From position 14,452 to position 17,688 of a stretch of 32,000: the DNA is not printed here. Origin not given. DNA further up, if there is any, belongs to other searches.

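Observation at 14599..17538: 979-aa primase(AEP)-like + SF2 helicase + HKD/PLD nuclease fusion: candidate single-protein conflict/defence system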

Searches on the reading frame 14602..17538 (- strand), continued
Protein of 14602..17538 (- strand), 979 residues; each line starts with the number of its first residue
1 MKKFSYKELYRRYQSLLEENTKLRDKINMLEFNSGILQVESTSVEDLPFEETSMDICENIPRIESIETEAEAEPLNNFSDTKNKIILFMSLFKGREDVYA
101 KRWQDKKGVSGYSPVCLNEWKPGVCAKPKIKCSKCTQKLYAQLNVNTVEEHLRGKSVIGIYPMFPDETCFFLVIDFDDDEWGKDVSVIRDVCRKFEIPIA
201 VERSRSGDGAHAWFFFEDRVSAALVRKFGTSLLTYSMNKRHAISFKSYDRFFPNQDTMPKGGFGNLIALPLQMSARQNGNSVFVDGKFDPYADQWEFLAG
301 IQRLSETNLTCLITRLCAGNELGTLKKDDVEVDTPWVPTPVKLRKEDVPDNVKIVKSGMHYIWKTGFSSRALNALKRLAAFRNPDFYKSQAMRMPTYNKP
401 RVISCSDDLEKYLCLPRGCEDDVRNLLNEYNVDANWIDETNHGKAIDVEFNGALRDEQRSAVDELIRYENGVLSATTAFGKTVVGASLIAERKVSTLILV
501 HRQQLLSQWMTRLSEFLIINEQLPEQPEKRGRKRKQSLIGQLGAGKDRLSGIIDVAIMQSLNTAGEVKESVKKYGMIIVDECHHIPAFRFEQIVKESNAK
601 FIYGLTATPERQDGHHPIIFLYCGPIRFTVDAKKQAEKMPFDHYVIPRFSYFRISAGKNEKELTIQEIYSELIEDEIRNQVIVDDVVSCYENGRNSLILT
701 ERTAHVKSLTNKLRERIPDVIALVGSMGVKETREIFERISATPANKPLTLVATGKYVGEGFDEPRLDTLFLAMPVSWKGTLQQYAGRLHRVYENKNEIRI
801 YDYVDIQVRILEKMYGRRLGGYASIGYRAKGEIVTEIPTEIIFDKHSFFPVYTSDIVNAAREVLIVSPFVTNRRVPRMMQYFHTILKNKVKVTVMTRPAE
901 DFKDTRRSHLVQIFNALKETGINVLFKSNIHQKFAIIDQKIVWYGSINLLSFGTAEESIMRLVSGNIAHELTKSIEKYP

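Call 68: fold_search(model_id=the predicted structure, library=pdb)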
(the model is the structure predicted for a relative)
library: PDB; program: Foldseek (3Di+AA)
matches with E <= 10: 1539; with E <= 0.001: 660
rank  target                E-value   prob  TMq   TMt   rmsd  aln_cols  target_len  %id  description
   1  2oca                  4.5e-18  1.00  0.22  0.40  17.9       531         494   17  The crystal structure of T4 UvsW (released 2007-10-16)
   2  6p4o_A                2.7e-17  1.00  0.27  0.51   9.2       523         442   18  Complex of XPB helicase with Bax1 endonuclease from Sulfurisphaera tokodaii at 3.15 Angstroms resolution (released 2020-06-03)
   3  5tnu_A                8.1e-17  1.00  0.20  0.41  18.9       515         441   19  S. tokodaii XPB II crystal structure at 3.0 Angstrom resolution (released 2017-11-01)
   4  6p4o_C                1.2e-16  1.00  0.26  0.50   9.0       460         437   20  Complex of XPB helicase with Bax1 endonuclease from Sulfurisphaera tokodaii at 3.15 Angstroms resolution (released 2020-06-03)
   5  6p4w_A                2.2e-16  1.00  0.27  0.51   8.1       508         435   17  XPB helicase in a complex with truncated Bax1 from Sulfurisphaera tokodaii at 2.96 Angstrom resolution (released 2020-06-03)
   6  8ebs_A                2.3e-16  1.00  0.31  0.46  17.4       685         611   12  Initial DNA-lesion (Cy5) binding by XPC and TFIIH (released 2023-04-19)
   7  6p4o_E                5.7e-16  1.00  0.26  0.50   9.3       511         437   18  Complex of XPB helicase with Bax1 endonuclease from Sulfurisphaera tokodaii at 3.15 Angstroms resolution (released 2020-06-03)
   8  5tnu_B                7.1e-16  1.00  0.24  0.49  11.8       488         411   19  S. tokodaii XPB II crystal structure at 3.0 Angstrom resolution (released 2017-11-01)
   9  2fwr_A                1.0e-15  1.00  0.18  0.37  21.9       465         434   18  Structure of Archaeoglobus Fulgidis XPB (released 2006-04-18)
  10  6p66_C                1.2e-15  1.00  0.18  0.33  21.4       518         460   17  The crystal structure of the XPB complex with Bax1 from Archaeoglobus fulgidus at 3.0 Angstrom resolution (released 2020-06-17)
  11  9pd3_A                2.1e-15  1.00  0.30  0.44  17.7       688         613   13  NER dual incision complex - DuIS (released 2026-02-18)
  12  6p66_A                3.0e-15  1.00  0.18  0.35  21.2       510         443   17  The crystal structure of the XPB complex with Bax1 from Archaeoglobus fulgidus at 3.0 Angstrom resolution (released 2020-06-17)
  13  7o4l_7                3.5e-15  1.00  0.31  0.45  17.9       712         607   13  Yeast TFIIH in the expanded state within the pre-initiation complex (released 2021-06-16)
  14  6nmi_A                3.7e-15  1.00  0.30  0.42  13.9       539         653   15  Cryo-EM structure of the human TFIIH core complex (released 2019-03-13)
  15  2fwr_B                4.2e-15  1.00  0.18  0.37  21.7       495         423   18  Structure of Archaeoglobus Fulgidis XPB (released 2006-04-18)
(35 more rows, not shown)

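Call 74: search_protein_families(library=pfam, alignment_id=A5, max_evalue=0.0001)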
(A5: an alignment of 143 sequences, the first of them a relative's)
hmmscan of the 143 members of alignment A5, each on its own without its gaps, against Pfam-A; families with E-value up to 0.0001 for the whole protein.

A. member 1, L034:3-2879:+ (959 aa): 6 families
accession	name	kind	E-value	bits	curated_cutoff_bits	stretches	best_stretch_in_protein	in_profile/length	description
PF11867.13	T1RH-like_C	-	5e-129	430.8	26.8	1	629-955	2-328/329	Type I restriction enzyme HindI endonuclease subunit-like, C-terminal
PF18766.7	SWI2_SNF2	-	2.4e-77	260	26.7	1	168-438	1-218/221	SWI2/SNF2 ATPase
PF04313.20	HSDR_N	-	1.1e-31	110.6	25.1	1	1-98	99-196/198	Type I restriction enzyme R protein N terminus (HSDR_N)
PF22679.2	T1R_D3-like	-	1.3e-23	84.6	27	1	537-611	80-156/158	Type I restriction enzyme subunit R domain 3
PF04851.21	ResIII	-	7.2e-19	68.7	22.5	1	201-377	20-163/164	Type III restriction enzyme, res subunit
PF12891.13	Glyco_hydro_44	-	6.7e-05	23.4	25.1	0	831-883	134-185/223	Glycoside hydrolase family 44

B. families by the number of members that match (of 143 scanned): 140 families (the first 25 are shown)
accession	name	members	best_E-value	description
PF08843.17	AbiEii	5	5.8e-32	Nucleotidyl transferase AbiEii toxin, Type IV TA system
PF04326.19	SLFN_AlbA_2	5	1.1e-21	Schlafen, AlbA_2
PF13749.12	HATPase_c_4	5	1.9e-17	Putative ATP-dependent DNA helicase recG C-terminal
PF13635.12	DUF4143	3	6e-44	Domain of unknown function (DUF4143)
PF13173.12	AAA_14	3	5.4e-25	AAA domain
PF04851.21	ResIII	3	7.2e-19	Type III restriction enzyme, res subunit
PF04055.27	Radical_SAM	3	9.6e-13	Radical SAM superfamily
PF00817.25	IMS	2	6e-50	impB/mucB/samB family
PF07804.18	HipA_C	2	2.6e-34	HipA-like C-terminal domain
PF01555.25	N6_N4_Mtase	2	4.9e-32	DNA methylase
PF13855.12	LRR_8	2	4.3e-28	Leucine rich repeat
PF11799.13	IMS_C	2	1.7e-26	impB/mucB/samB family C-terminal domain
PF04237.18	YjbR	2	1.4e-21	YjbR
PF13657.11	Couple_hipA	2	4.4e-16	HipA N-terminal domain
PF00589.27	Phage_integrase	2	5.8e-15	Phage integrase family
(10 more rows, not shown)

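Call 83: search_protein_families(library=padloc, proteins=[L093:10521-15476:+, L093:15476-16909:+, L091:10001-12358:+, L091:1899-3713:-, L091:5764-7146:+, L091:9319-9843:+], max_evalue=0.00001)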
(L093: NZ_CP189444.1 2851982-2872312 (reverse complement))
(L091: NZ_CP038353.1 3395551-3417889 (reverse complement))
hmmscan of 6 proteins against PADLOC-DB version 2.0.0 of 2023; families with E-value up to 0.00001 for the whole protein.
L093:10521-15476:+ (1652 aa): 23 families
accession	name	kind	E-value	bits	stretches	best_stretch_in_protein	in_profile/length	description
PDLC03921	MkoA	-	0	2206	1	1-1648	5-1603/1607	-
PDLC03920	MkoA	-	2e-130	435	3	878-1635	441-1101/1112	-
PDLC03924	MkoC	-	6.6e-36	121.8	2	1337-1635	669-967/1136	-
PDLC02512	PglW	-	4.1e-27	92.5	1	53-442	33-433/1403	PglW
PDLC04059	PD-T4-6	-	8.2e-12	42.9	1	557-653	52-155/433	-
PDLC04140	mad8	-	2.2e-11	41.8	1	1065-1365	9-216/314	mads_8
PDLC04056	PD-T4-6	-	2.6e-10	38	1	560-653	52-150/415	-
PDLC04047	PD-T4-6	-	6e-09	33.4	0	554-646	54-149/327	-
PDLC05066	PDC-S68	-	2.1e-08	30.7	0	979-1136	488-643/1202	-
PDLC05065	PDC-S68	-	3.5e-08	29.7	0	1335-1377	700-745/1221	-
PDLC04053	PD-T4-6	-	4.4e-08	31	0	582-652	78-154/311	-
PDLC05009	PDC-S37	-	8.5e-08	28.4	0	1080-1134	305-357/1550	-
PDLC04049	PD-T4-6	-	1.9e-07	28.3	1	584-652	85-159/442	-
PDLC04058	PD-T4-6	-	3.5e-07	27.6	1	559-652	58-159/460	-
PDLC03813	RTasNERD-Hel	-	1.7e-06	25.5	0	1057-1137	199-276/519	DRT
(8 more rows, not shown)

L093:15476-16909:+ (478 aa): 2 families
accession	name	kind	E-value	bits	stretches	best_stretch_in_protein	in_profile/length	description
PDLC03923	MkoB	-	1.9e-151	503.1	1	3-472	4-452/454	-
PDLC03922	MkoB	-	1.2e-13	49.3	1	12-248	6-243/610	-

L091:10001-12358:+ (786 aa): 9 families
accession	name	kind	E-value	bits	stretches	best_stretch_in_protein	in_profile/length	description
PDLC01465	PrimPol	-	2.5e-147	487.8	1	2-352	1-276/276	"CAS-I,CAS-II,CAS-III,CAS-IV,CAS-V,CAS-VI; associated"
PDLC01101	PrimPol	-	9.3e-22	75.3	1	115-276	169-334/490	adaptation polymerase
PDLC02707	PbeA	-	1.2e-16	58.5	1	423-565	252-415/672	PbeA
PDLC02704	PbeA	-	2.9e-12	43.9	0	531-566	387-421/682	PbeA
PDLC03659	mREase_IV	-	6.5e-11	38.8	1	442-570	243-378/945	Type IV methyl-directed restriction enzyme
PDLC03658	mREase_IV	-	1.2e-08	31.2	1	439-752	243-558/953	Type IV methyl-directed restriction enzyme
PDLC02503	BrxHI|BrxHII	-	1.3e-08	31.7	0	616-681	223-288/698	BrxHI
PDLC02703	PbeA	-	1.1e-07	28.9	1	427-565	250-406/626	PbeA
PDLC02706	PbeA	-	8.1e-06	22.7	0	530-565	398-433/722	PbeA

L091:1899-3713:- (605 aa): 0 families

L091:5764-7146:+ (461 aa): 0 families

L091:9319-9843:+ (175 aa): 0 families

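Call 93: find_encoding_contigs(protein=P0072, flank=8000, max_places=1)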
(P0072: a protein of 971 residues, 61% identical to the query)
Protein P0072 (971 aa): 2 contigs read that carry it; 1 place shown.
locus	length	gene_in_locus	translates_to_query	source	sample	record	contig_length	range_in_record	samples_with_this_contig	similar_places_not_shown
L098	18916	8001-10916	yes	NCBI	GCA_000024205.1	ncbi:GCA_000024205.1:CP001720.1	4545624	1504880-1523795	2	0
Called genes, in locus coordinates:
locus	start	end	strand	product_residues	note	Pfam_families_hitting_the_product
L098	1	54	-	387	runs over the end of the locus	PF01609:DDE_Tnp_1 (faint)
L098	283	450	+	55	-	-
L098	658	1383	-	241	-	PF00392:GntR, PF07702:UTRA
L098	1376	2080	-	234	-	PF02633:Creatininase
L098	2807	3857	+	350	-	PF13384:HTH_23 (weak), PF13518:HTH_28 (weak), PF13551:HTH_29, PF13565:HTH_32, PF13592:HTH_33, PF13358:DDE_3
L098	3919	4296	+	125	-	-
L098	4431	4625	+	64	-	PF12728:HTH_17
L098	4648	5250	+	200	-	-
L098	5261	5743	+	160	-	PF00589:Phage_integrase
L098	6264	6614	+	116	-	PF13560:HTH_31, PF12844:HTH_19, PF01381:HTH_3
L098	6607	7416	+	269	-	PF06114:Peptidase_M78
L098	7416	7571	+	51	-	-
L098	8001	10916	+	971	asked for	PF22548:AEP-TOTE, PF00176:SNF2-rel_dom (weak), PF00270:DEAD, PF04851:ResIII, PF00271:Helicase_C (weak), PF13091:PLDc_2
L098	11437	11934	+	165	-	PF18306:LDcluster4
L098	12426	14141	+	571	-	PF04326:SLFN_AlbA_2, PF13749:HATPase_c_4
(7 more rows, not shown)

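Call 94: find_encoding_contigs(protein=P0086, flank=8000, max_places=1)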
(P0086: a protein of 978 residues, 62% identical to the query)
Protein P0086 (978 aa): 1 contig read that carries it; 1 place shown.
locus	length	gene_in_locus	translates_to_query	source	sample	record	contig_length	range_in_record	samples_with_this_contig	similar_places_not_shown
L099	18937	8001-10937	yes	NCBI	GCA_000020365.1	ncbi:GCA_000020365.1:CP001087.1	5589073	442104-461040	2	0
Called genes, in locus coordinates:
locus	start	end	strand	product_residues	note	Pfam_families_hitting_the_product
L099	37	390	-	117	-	PF05717:TnpB_IS66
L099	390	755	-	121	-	-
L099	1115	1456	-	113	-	PF03992:ABM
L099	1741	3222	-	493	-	PF00989:PAS (weak), PF08448:PAS_4, PF13426:PAS_9 (faint), PF00158:Sigma54_activat, PF14532:Sigma54_activ_2, PF07728:AAA_5 (weak), PF25601:AAA_lid_14, PF02954:HTH_8, +1 more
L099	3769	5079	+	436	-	PF04055:Radical_SAM, PF12544:LAM_C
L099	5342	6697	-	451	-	PF11737:DUF3300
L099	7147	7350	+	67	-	-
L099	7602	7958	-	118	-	-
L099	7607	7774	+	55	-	PF09720:Unstab_antitox (weak)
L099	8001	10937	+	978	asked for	PF22548:AEP-TOTE, PF00270:DEAD, PF04851:ResIII, PF13091:PLDc_2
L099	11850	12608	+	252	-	-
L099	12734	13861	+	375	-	PF01844:HNH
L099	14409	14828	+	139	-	PF00717:Peptidase_S24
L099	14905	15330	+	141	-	PF00817:IMS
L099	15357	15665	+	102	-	-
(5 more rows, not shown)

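Call 95: find_encoding_contigs(protein=P0074, flank=8000, max_places=1)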
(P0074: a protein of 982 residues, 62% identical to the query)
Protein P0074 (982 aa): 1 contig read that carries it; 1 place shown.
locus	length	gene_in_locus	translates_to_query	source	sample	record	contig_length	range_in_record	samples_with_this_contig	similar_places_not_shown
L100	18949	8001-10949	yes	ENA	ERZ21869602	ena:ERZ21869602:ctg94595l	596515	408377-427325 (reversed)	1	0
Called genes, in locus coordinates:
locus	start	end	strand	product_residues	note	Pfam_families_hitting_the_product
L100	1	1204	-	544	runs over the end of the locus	-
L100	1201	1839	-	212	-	PF13785:DUF4178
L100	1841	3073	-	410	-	PF05816:TelA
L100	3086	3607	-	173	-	-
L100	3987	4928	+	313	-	PF01297:ZnuA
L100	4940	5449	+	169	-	-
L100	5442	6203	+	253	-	PF00005:ABC_tran, PF02463:SMC_N (faint), PF13304:AAA_21 (faint)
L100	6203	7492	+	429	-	PF00950:ABC-3, PF01032:FecCD, PF02742:Fe_dep_repr_C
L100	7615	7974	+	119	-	PF01844:HNH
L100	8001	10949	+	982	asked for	PF22548:AEP-TOTE, PF00270:DEAD, PF04851:ResIII, PF13091:PLDc_2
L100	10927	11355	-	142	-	-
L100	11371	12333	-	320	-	-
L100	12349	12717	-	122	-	-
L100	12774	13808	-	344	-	PF03747:ADP_ribosyl_GH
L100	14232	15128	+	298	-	PF03851:UvdE, PF01261:AP_endonuc_2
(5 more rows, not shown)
